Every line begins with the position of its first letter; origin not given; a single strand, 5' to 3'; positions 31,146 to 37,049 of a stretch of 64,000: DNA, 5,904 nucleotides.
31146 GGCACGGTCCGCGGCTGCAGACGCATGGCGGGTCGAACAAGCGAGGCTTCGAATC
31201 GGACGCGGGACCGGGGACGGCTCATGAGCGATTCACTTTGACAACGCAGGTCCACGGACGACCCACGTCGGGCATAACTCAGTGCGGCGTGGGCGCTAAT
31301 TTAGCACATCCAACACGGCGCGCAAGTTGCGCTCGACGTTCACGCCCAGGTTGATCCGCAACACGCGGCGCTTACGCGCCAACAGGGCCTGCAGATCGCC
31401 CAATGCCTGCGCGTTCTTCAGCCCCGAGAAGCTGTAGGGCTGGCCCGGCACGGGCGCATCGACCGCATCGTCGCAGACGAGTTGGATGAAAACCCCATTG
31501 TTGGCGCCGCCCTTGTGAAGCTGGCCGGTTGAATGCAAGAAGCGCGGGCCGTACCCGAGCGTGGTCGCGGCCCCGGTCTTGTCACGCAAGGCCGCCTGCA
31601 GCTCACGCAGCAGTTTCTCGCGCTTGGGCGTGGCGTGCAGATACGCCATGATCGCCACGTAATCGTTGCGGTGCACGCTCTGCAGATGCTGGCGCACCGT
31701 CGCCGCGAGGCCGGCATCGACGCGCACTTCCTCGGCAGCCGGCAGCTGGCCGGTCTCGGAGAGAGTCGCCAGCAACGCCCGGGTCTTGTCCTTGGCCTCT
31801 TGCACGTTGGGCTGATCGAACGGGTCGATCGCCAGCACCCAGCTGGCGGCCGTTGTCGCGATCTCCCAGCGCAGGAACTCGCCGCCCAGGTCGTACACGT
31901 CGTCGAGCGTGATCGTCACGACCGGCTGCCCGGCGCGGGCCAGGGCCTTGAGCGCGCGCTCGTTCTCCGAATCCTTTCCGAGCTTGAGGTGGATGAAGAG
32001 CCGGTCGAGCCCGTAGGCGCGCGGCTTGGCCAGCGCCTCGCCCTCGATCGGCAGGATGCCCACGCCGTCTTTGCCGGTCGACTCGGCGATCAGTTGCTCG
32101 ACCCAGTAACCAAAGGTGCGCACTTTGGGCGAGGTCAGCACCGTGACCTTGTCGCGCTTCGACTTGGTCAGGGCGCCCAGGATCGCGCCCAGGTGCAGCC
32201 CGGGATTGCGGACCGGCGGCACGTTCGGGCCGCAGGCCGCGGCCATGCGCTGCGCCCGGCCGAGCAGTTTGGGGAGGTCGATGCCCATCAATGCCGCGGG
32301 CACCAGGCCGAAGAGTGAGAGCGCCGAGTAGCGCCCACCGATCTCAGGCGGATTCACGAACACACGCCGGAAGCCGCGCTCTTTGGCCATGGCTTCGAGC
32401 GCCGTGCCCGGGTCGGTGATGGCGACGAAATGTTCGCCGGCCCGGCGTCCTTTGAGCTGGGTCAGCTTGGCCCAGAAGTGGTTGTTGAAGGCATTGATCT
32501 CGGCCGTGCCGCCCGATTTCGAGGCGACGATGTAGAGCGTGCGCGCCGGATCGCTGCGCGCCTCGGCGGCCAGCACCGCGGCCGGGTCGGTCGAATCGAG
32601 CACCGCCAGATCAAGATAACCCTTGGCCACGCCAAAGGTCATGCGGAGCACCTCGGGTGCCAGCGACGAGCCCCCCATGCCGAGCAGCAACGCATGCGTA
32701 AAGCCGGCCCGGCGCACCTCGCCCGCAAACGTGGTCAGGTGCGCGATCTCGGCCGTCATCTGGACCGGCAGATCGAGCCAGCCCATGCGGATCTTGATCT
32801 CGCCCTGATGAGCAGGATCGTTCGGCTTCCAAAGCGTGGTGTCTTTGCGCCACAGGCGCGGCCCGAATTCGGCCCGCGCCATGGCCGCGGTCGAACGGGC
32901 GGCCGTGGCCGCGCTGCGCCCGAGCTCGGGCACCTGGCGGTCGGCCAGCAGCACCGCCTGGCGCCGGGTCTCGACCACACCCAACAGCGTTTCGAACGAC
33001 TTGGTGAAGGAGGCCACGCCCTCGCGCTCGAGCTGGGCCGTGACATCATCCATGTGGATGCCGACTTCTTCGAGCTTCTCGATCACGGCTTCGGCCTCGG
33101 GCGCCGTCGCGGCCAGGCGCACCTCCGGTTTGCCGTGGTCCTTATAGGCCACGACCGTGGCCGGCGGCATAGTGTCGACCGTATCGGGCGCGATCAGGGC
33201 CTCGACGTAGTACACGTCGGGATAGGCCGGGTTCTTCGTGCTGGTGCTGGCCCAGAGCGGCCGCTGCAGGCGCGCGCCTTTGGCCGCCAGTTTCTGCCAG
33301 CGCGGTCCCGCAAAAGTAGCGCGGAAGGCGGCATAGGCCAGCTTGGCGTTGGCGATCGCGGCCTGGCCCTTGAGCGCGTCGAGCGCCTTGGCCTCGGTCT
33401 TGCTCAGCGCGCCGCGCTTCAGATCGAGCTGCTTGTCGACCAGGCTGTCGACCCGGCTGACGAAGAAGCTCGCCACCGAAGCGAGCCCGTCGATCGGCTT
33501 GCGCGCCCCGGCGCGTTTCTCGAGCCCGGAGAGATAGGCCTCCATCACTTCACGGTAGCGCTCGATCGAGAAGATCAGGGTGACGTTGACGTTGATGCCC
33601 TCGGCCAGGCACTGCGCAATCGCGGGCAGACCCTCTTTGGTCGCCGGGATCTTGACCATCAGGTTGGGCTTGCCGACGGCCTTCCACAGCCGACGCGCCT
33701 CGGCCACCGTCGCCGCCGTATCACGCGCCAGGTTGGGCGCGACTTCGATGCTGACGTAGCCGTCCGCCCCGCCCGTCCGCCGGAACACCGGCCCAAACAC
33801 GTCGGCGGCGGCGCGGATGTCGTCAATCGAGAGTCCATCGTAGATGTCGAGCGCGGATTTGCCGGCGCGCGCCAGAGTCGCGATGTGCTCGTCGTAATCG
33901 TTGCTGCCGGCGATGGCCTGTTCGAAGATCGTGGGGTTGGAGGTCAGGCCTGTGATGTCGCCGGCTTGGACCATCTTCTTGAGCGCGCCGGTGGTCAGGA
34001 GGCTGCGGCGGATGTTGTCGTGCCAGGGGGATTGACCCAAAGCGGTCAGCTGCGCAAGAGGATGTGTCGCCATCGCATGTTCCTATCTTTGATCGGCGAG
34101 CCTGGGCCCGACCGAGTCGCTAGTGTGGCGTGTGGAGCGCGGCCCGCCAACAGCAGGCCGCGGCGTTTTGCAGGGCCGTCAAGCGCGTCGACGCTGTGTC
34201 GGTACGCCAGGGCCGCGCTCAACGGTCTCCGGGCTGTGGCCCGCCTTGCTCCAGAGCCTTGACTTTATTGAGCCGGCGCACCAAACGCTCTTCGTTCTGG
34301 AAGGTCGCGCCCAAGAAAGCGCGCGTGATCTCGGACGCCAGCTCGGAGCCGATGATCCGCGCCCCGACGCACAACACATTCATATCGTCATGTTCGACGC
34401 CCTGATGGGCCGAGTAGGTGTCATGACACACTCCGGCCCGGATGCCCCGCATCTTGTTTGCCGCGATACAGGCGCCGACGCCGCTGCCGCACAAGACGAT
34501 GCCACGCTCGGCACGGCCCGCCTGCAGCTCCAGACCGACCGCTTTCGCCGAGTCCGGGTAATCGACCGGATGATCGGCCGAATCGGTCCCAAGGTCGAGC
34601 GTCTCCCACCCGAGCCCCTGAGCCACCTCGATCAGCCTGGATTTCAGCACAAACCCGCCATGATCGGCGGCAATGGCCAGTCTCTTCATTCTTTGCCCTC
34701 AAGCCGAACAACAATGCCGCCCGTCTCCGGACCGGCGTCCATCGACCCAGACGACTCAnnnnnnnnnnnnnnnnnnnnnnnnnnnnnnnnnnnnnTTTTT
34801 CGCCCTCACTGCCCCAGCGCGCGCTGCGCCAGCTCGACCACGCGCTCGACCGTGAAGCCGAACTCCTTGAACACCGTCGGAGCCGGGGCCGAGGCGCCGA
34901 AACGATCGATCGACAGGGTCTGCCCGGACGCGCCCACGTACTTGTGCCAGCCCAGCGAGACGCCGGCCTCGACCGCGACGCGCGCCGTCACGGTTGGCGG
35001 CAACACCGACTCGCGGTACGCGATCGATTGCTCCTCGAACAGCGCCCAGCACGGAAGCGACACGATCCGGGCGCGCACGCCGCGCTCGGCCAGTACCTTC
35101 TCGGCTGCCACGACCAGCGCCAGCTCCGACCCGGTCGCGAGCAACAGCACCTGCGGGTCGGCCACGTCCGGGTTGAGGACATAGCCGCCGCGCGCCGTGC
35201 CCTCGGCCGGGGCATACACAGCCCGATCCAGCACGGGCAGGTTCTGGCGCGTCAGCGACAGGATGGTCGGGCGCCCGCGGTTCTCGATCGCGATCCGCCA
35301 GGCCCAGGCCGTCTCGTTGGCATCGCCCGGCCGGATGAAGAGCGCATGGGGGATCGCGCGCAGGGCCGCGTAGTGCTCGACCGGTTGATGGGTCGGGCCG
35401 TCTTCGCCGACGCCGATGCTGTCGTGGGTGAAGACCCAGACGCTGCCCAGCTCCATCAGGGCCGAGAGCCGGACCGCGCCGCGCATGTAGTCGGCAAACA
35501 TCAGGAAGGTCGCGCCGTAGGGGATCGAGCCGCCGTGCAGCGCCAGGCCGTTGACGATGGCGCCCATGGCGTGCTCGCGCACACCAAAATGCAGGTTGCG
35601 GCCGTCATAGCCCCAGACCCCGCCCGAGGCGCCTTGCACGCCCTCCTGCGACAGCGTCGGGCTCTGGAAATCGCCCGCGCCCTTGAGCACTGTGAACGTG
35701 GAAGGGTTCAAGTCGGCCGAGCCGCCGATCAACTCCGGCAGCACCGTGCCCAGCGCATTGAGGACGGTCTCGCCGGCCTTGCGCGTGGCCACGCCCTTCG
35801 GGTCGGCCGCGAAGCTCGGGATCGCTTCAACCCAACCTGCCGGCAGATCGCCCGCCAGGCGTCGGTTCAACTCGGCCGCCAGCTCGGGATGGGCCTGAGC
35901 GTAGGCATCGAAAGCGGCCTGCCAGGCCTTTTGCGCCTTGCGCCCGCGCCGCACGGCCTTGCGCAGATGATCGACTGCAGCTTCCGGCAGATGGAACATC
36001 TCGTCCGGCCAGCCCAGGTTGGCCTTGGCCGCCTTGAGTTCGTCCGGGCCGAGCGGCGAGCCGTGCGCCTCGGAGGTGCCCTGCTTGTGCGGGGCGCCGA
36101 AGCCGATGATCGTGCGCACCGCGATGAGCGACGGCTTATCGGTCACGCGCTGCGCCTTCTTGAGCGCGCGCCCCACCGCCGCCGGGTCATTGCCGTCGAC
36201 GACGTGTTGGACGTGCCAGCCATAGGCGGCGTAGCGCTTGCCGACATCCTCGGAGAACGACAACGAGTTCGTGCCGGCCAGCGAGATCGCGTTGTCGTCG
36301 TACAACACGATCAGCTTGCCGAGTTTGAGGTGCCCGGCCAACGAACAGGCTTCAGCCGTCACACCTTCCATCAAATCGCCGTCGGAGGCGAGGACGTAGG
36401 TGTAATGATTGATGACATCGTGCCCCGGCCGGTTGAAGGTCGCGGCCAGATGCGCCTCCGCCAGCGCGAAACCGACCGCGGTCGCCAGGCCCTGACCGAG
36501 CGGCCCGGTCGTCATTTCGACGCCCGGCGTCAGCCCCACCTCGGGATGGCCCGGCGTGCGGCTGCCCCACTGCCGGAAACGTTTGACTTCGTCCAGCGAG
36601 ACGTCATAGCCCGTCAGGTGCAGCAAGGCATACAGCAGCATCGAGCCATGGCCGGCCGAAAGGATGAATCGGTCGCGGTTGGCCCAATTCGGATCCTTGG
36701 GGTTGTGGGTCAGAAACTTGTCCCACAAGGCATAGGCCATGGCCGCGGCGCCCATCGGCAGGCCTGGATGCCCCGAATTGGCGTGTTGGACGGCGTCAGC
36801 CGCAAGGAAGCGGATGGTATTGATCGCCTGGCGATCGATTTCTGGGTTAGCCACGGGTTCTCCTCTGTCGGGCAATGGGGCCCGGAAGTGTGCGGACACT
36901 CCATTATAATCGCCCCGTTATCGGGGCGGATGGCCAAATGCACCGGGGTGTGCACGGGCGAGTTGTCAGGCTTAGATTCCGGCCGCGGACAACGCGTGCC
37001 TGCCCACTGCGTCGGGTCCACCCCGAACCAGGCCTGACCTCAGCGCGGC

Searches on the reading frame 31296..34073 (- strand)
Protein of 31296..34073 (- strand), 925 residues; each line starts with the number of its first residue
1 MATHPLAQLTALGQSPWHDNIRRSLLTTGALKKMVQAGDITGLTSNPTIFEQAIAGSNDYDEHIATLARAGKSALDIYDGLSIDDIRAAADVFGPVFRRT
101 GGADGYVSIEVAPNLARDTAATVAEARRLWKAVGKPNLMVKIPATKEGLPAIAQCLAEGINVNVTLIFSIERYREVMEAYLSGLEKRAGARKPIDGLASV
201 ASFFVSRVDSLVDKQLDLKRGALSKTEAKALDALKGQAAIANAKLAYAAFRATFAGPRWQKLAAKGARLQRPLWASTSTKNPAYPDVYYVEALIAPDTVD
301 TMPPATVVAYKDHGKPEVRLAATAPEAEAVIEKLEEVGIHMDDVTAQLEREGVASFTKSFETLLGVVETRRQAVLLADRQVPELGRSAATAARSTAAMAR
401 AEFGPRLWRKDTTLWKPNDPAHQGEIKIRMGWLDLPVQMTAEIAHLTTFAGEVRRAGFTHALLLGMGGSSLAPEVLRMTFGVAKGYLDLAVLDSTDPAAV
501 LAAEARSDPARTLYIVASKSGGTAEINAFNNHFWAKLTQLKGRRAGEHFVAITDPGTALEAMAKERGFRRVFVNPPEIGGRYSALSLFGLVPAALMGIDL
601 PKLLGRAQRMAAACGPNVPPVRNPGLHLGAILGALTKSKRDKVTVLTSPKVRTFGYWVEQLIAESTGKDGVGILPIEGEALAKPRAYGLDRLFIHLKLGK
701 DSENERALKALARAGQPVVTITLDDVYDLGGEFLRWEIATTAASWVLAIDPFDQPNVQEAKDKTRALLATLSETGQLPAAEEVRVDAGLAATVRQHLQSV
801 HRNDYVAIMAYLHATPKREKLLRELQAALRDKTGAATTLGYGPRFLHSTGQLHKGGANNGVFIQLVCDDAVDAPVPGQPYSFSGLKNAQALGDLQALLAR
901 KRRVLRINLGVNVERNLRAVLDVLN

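Call 12: search_protein_families(library=pfam, proteins=[window:31296-34073:-], max_evalue=0.00001)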
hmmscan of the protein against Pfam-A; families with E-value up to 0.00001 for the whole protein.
window:31296-34073:- (925 aa): 2 families
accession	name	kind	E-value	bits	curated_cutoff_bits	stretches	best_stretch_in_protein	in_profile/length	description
PF00923.25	TAL_FSA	-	2.9e-86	289.8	27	1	17-365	2-283/285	Transaldolase/Fructose-6-phosphate aldolase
PF00342.24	PGI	-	2.1e-10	40.3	22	1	458-668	96-308/486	Phosphoglucose isomerase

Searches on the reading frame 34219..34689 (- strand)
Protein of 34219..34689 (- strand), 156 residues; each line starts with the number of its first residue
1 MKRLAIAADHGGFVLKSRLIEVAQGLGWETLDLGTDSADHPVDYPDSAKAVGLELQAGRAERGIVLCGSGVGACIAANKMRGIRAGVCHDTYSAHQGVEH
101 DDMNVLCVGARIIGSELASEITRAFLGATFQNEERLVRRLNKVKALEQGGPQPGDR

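Call 12: search_protein_families(library=pfam, proteins=[window:34219-34689:-], max_evalue=0.00001)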
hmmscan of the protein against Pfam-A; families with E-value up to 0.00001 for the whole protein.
window:34219-34689:- (156 aa): 1 family
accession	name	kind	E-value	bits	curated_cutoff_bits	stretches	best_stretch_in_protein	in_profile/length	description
PF02502.23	LacAB_rpiB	-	3.8e-47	160.2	24.7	1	5-143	2-138/138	Ribose/Galactose Isomerase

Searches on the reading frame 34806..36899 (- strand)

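Call 13: search_protein_families(library=pfam, proteins=[window:34806-36899:-], max_evalue=0.00001)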
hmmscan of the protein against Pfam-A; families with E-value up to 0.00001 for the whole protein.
window:34806-36899:- (697 aa): 4 families
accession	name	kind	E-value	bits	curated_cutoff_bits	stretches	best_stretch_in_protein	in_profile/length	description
PF00456.26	Transketolase_N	-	2.4e-152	507.1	22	1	22-353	2-334/334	Transketolase, thiamine diphosphate binding domain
PF02779.29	Transket_pyr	-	5.6e-54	182.9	27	1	369-555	2-173/174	Transketolase, pyrimidine binding domain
PF22613.1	Transketolase_C_1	-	3.5e-41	140.4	27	1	571-683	1-113/113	Transketolase-like TK C-terminal domain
PF02780.25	Transketolase_C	-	1.8e-12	47.7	25.9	1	579-687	7-124/124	Transketolase, C-terminal domain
